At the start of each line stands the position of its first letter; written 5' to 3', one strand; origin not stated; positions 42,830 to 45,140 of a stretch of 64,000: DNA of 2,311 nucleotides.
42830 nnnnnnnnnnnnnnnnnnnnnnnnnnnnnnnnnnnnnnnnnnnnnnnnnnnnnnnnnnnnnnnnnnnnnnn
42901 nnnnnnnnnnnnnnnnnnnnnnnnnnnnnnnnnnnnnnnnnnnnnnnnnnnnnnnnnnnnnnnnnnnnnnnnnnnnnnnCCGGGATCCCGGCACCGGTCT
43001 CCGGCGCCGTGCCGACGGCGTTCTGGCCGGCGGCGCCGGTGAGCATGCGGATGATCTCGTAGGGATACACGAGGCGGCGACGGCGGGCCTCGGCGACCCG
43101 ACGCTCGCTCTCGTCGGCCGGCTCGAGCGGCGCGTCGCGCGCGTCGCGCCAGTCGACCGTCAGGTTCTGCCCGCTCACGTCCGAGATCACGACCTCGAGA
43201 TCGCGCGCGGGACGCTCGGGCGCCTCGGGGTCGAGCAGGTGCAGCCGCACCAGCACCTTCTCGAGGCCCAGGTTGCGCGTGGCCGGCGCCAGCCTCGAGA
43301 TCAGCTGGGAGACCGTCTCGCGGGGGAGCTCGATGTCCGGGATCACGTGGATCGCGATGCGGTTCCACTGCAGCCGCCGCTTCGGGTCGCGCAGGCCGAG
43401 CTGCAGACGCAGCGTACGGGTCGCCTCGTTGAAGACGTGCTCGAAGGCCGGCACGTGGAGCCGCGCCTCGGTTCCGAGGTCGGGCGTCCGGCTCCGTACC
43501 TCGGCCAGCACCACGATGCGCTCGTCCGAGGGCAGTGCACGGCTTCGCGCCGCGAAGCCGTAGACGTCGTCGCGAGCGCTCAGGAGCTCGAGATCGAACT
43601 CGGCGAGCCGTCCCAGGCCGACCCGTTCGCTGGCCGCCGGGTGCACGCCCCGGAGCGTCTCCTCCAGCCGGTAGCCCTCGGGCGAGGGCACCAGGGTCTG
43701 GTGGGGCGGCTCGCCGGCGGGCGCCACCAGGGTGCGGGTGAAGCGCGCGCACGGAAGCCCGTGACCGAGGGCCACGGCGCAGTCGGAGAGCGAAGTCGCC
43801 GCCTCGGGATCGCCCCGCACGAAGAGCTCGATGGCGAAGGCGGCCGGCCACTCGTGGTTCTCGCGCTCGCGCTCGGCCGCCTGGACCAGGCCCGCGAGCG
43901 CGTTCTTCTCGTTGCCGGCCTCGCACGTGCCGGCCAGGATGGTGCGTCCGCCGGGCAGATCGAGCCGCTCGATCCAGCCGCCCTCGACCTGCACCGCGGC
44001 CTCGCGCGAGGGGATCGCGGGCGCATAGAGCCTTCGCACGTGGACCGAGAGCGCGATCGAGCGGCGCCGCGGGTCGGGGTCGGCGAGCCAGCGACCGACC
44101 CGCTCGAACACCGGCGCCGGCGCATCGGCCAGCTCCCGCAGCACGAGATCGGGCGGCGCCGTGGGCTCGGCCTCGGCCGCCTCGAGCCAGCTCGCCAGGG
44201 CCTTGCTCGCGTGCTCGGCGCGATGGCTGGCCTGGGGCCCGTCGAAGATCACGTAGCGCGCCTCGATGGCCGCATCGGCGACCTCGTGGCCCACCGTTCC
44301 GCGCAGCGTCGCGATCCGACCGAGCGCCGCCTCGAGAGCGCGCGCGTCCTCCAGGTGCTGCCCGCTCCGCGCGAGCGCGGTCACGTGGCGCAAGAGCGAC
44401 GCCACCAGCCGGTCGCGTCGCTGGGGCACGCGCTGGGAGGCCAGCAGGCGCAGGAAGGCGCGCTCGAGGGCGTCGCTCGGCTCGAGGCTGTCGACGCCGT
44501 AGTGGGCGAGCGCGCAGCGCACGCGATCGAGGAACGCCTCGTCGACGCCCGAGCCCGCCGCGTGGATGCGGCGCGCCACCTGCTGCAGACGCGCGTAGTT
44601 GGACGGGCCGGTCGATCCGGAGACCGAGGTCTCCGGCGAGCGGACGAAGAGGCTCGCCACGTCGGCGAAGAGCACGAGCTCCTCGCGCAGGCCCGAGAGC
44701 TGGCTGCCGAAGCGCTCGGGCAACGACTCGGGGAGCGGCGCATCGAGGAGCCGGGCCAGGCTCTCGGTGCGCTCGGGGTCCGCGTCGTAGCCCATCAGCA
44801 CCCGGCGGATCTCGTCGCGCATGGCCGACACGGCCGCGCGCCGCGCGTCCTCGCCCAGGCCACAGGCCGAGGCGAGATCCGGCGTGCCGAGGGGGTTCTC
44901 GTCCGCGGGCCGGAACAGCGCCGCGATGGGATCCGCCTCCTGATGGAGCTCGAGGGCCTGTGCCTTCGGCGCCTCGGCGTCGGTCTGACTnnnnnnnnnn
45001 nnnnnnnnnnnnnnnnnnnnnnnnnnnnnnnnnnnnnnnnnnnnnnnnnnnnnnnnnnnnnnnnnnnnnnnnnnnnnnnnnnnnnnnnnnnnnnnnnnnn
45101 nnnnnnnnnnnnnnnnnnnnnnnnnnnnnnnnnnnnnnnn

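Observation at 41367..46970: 1867-aa single-polypeptide biotin carboxylase-BCCP-central-carboxyltransferase, an ACC of eukaryote-like architecture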

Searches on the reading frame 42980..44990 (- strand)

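Call 21: find_related_loci(query=window:42980-44990:-, collection=genome_contigs, flank=10000)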
Query window:42980-44990:- (670 aa) in genome_contigs; peptide patterns used: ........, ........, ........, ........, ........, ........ (x = any residue, [..] = any of these).
400 stretches matched a pattern; 183 encode a relative of the query (tblastn E <= 1e-3); the best 80 are kept; 80 distinct loci.
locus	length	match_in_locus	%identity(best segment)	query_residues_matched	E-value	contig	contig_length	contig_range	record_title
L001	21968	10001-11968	54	1-653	0e+0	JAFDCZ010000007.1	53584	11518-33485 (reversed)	MAG: Deltaproteobacteria bacterium isolate Meg19_02_Bin_150 Meg19_02_Bin_150_scaffold_114, whole genome shotgun sequence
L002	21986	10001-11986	53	2-660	0e+0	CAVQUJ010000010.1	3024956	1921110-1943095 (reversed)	MAG: uncultured delta proteobacterium isolate MFD10007.bin.2.102 genome assembly, contig: contig_9106, whole genome shot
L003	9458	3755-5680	55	15-653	0e+0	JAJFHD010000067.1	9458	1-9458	MAG: Alphaproteobacteria bacterium isolate OFTM70 OFTM70_66, whole genome shotgun sequence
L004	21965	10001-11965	55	13-665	0e+0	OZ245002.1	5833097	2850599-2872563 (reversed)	MAG: Myxococcota bacterium isolate 641f811d-2bae-4d89-87bb-445edc559d6d genome assembly, chromosome: 1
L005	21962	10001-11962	53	13-666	0e+0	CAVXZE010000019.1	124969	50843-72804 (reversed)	MAG: uncultured delta proteobacterium isolate MFD09779.bin.1.97 genome assembly, contig: contig_45606, whole genome shot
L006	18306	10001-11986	52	2-660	0e+0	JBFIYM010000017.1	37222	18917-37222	MAG: Myxococcota bacterium isolate Mix_sand14.2021.12.G.35 k141_3322717_length_37222_cov_12.6877, whole genome shotgun s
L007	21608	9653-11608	53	2-651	0e+0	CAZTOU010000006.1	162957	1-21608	MAG TPA_asm: uncultured Spirochaetales bacterium isolate binchicken_co142_37 genome assembly, contig: NODE_95_length_162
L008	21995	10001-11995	52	1-657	0e+0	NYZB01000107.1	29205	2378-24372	MAG: Deltaproteobacteria bacterium isolate ARS66 MHASMcontig_410367, whole genome shotgun sequence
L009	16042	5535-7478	52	15-657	0e+0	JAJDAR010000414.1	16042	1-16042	MAG: Deltaproteobacteria bacterium isolate OFTM245 OFTM245_413, whole genome shotgun sequence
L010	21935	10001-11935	50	13-655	3e-180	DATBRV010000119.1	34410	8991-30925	MAG TPA_asm: Myxococcota bacterium isolate SMAG_U4138 k141_77693, whole genome shotgun sequence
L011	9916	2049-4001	48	10-661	5e-179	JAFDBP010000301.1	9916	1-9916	MAG: Deltaproteobacteria bacterium isolate MB1D_Bin_1 MB1D_Bin_1_MB1D_0306_000003680687, whole genome shotgun sequence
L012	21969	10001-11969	52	13-670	2e-174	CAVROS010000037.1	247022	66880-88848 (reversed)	MAG: uncultured delta proteobacterium isolate MFD03804.bin.2.110 genome assembly, contig: contig_6868, whole genome shot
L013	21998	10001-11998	47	7-666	2e-174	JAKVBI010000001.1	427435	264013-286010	MAG: Myxococcota bacterium isolate ALOHA_ZT_24 ZT-Myxococcota-1_1, whole genome shotgun sequence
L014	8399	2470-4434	49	4-668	2e-173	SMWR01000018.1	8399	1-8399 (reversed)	MAG: Deltaproteobacteria bacterium isolate N075bin65 k141_66102, whole genome shotgun sequence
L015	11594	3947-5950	46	1-667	2e-169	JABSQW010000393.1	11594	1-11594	MAG: Myxococcales bacterium isolate DT_70 DT-Myxococcota-2_scaffold_394, whole genome shotgun sequence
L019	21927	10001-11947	49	10-663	1e-159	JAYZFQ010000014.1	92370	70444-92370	MAG: Myxococcota bacterium isolate XB_MAG17 DB_MAG17_0014, whole genome shotgun sequence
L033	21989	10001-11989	44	4-668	6e-140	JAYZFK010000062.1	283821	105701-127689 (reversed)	MAG: Myxococcota bacterium isolate XB_MAG164 DB_MAG164_0062, whole genome shotgun sequence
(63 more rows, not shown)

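Call 98: search_protein_families(library=pfam, proteins=[L033:3232-3825:+, L033:45-974:+, L019:4095-4511:+, L019:3419-4633:+, L019:969-1898:+, L019:203-1651:+], max_evalue=0.001)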
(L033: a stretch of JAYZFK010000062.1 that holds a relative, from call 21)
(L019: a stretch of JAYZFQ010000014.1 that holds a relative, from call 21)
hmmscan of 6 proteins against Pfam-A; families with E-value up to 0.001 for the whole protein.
L033:3232-3825:+ (197 aa): 1 family
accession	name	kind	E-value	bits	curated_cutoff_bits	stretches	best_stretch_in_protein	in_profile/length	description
PF07977.19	FabA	-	6.5e-39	133.2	23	1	38-167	1-137/138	FabA-like domain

L033:45-974:+ (309 aa): 1 family
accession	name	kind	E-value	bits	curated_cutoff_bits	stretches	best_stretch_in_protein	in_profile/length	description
PF05050.19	Methyltransf_21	-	7.1e-14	52.7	22.7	1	92-235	1-159/173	Methyltransferase FkbM domain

L019:4095-4511:+ (138 aa): 0 families

L019:3419-4633:+ (404 aa): 1 family
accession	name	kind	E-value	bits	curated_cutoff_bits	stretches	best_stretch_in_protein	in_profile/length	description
PF07977.19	FabA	-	3.9e-39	133.9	23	1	245-375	1-138/138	FabA-like domain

L019:969-1898:+ (309 aa): 2 families
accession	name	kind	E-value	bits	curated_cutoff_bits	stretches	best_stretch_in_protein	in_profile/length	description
PF01545.26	Cation_efflux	-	3e-39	135.3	26.6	1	10-216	2-197/198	Cation efflux family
PF16916.11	ZT_dimer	-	7e-05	23.2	26.7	1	225-293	5-73/78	Dimerisation domain of Zinc Transporter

L019:203-1651:+ (482 aa): 0 families
